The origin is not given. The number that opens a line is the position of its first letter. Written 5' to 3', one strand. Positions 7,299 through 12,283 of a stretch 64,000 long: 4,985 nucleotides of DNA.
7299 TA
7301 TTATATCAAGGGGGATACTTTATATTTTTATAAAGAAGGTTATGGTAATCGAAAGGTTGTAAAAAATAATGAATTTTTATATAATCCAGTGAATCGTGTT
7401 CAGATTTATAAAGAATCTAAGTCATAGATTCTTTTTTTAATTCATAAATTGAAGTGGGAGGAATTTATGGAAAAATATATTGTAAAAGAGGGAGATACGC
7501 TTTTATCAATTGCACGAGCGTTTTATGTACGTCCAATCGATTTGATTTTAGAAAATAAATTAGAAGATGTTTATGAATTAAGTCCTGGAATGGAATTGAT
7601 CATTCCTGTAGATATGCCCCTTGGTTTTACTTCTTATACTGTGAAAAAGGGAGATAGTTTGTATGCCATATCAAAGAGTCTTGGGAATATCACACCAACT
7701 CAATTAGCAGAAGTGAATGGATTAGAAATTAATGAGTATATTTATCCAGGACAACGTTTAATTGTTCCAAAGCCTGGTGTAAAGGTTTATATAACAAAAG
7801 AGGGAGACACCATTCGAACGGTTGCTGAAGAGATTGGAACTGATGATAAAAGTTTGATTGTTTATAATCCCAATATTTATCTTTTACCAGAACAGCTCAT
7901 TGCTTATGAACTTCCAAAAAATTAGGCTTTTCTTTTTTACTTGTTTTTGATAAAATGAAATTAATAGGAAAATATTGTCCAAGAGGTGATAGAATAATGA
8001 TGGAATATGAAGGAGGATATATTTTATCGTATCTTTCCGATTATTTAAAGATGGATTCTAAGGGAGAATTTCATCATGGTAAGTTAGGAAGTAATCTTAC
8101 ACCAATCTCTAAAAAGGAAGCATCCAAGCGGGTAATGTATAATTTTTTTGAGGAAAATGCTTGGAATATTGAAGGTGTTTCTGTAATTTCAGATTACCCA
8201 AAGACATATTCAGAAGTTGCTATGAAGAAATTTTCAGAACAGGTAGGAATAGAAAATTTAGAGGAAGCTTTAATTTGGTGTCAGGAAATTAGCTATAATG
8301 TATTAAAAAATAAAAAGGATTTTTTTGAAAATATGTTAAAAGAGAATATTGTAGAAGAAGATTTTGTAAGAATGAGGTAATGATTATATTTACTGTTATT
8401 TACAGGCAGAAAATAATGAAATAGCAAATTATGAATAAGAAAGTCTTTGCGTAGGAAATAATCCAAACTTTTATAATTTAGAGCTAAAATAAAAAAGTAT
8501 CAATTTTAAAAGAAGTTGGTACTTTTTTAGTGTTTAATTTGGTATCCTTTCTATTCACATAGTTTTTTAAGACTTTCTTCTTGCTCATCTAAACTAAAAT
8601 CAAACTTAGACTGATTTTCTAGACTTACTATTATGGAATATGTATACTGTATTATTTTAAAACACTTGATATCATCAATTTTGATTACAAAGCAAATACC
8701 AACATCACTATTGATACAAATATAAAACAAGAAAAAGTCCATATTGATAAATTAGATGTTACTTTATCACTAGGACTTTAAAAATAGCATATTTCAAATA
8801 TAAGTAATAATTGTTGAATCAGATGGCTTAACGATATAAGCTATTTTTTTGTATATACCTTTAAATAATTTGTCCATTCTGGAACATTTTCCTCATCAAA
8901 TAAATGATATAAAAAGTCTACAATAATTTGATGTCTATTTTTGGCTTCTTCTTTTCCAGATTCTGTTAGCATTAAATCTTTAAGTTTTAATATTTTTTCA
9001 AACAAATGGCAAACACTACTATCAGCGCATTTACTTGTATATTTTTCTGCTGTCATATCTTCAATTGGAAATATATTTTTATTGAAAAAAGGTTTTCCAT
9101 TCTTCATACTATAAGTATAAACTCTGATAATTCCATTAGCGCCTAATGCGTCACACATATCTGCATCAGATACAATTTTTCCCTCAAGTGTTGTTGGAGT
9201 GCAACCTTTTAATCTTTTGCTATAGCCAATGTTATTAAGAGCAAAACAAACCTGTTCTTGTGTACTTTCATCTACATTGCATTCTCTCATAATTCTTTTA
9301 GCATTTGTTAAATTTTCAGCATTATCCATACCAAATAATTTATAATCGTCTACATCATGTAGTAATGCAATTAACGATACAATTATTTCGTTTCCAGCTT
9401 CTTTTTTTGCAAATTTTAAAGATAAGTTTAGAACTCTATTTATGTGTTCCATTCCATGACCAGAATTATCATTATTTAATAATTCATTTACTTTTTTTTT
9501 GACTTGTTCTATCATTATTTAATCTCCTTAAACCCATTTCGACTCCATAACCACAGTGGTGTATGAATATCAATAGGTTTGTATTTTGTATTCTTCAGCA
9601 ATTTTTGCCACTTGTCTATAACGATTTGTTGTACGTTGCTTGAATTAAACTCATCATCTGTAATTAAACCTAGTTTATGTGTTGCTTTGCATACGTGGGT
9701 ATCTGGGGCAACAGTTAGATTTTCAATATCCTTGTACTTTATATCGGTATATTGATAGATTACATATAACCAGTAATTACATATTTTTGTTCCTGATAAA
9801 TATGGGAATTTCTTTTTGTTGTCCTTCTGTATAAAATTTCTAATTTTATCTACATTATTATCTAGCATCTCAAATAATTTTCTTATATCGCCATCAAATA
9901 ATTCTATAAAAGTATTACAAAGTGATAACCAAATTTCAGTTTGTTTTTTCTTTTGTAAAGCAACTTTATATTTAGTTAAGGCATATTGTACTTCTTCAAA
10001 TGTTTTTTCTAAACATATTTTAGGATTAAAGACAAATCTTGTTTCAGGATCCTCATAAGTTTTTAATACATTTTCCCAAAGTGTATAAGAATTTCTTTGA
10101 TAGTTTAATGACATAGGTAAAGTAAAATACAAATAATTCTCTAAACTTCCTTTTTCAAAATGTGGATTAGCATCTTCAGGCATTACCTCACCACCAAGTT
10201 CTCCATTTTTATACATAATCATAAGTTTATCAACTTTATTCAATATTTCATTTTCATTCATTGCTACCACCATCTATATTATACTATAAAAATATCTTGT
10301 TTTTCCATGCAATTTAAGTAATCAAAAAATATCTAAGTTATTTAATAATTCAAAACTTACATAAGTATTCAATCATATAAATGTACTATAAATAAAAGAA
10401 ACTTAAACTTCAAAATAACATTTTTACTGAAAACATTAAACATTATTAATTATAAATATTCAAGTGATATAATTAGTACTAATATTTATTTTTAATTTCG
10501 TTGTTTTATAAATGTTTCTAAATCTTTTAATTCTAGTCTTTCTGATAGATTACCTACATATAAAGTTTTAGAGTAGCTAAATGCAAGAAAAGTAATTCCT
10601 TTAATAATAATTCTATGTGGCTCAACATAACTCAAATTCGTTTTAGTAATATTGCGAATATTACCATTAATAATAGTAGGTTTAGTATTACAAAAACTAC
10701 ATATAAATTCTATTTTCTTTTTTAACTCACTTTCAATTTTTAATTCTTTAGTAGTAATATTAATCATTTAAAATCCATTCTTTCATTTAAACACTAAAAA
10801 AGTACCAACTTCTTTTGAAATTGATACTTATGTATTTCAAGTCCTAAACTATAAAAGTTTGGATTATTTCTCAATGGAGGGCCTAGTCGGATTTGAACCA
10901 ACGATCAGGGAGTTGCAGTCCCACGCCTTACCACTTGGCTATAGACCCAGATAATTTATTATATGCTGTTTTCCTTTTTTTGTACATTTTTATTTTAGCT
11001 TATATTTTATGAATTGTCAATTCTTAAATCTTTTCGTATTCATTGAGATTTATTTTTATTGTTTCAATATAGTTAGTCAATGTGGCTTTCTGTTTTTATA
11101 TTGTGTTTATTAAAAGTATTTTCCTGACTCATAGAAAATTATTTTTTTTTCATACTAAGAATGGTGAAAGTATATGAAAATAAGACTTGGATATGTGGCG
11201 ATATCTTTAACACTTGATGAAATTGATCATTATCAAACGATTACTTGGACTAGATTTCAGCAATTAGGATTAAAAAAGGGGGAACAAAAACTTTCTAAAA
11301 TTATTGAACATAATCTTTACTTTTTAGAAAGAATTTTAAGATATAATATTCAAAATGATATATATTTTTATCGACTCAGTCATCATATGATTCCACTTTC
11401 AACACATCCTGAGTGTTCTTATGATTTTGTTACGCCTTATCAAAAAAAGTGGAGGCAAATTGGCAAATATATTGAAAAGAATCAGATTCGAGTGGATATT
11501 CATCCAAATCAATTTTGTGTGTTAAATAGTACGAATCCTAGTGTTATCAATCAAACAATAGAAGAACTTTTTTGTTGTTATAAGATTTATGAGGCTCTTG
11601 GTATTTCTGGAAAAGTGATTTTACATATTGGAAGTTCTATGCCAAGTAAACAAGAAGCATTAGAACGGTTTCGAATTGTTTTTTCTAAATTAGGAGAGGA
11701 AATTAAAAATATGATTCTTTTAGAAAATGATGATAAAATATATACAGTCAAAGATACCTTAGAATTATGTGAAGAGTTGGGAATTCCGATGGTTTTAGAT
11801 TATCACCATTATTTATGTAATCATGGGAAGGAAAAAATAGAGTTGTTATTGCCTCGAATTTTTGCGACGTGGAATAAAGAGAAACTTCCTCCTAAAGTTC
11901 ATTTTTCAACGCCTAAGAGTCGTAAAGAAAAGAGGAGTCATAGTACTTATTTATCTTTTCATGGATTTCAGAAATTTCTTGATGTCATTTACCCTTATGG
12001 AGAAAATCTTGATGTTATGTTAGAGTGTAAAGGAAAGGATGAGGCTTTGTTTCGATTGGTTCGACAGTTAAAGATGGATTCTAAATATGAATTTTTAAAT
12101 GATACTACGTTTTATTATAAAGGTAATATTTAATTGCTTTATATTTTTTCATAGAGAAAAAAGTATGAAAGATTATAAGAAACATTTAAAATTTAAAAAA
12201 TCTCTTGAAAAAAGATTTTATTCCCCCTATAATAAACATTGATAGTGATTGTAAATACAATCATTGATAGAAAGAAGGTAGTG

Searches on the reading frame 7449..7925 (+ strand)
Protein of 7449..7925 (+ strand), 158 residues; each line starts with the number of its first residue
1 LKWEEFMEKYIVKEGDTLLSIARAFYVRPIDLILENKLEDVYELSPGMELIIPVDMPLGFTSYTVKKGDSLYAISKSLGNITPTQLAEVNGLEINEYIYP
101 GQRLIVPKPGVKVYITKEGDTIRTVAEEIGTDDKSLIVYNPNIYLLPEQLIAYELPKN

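Call 71: search_protein_families(library=pfam, proteins=[window:7449-7925:+], max_evalue=0.001)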
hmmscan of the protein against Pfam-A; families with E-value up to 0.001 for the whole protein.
window:7449-7925:+ (158 aa): 4 families
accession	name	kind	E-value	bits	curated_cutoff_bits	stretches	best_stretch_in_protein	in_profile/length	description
PF01476.26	LysM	-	5.6e-28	97.1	20.9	2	63-107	1-43/43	LysM domain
PF23473.1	LysM3_LYK4_5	-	9.9e-12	45.2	29.3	0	62-107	4-47/48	LYK4/5 LysM3 domain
PF23472.1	LysM2_CERK1_LYK3_4_5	-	3.5e-07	30.5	27.4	0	61-107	6-54/56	LYK3/4/5 LysM2 domain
PF23446.1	LysM1_NFP_LYK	-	8e-06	27.1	36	0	69-107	16-54/60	NFP/LYK LysM1 domain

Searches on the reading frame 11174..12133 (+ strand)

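Call 70: search_protein_families(library=ncbifam, proteins=[window:11174-12133:+], max_evalue=1e-10)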
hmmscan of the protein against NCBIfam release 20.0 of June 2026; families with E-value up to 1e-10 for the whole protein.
window:11174-12133:+ (319 aa): 2 families
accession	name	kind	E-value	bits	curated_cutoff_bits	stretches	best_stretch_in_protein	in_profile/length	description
TIGR00629.1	uvde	equivalog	3.8e-71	240.1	124.45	1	1-300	2-311/312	UV DNA damage repair endonuclease UvsE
NF002640.0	PRK02308.1-4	equivalog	2.8e-38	131.6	456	1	10-296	15-297/308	UV DNA damage repair endonuclease UvsE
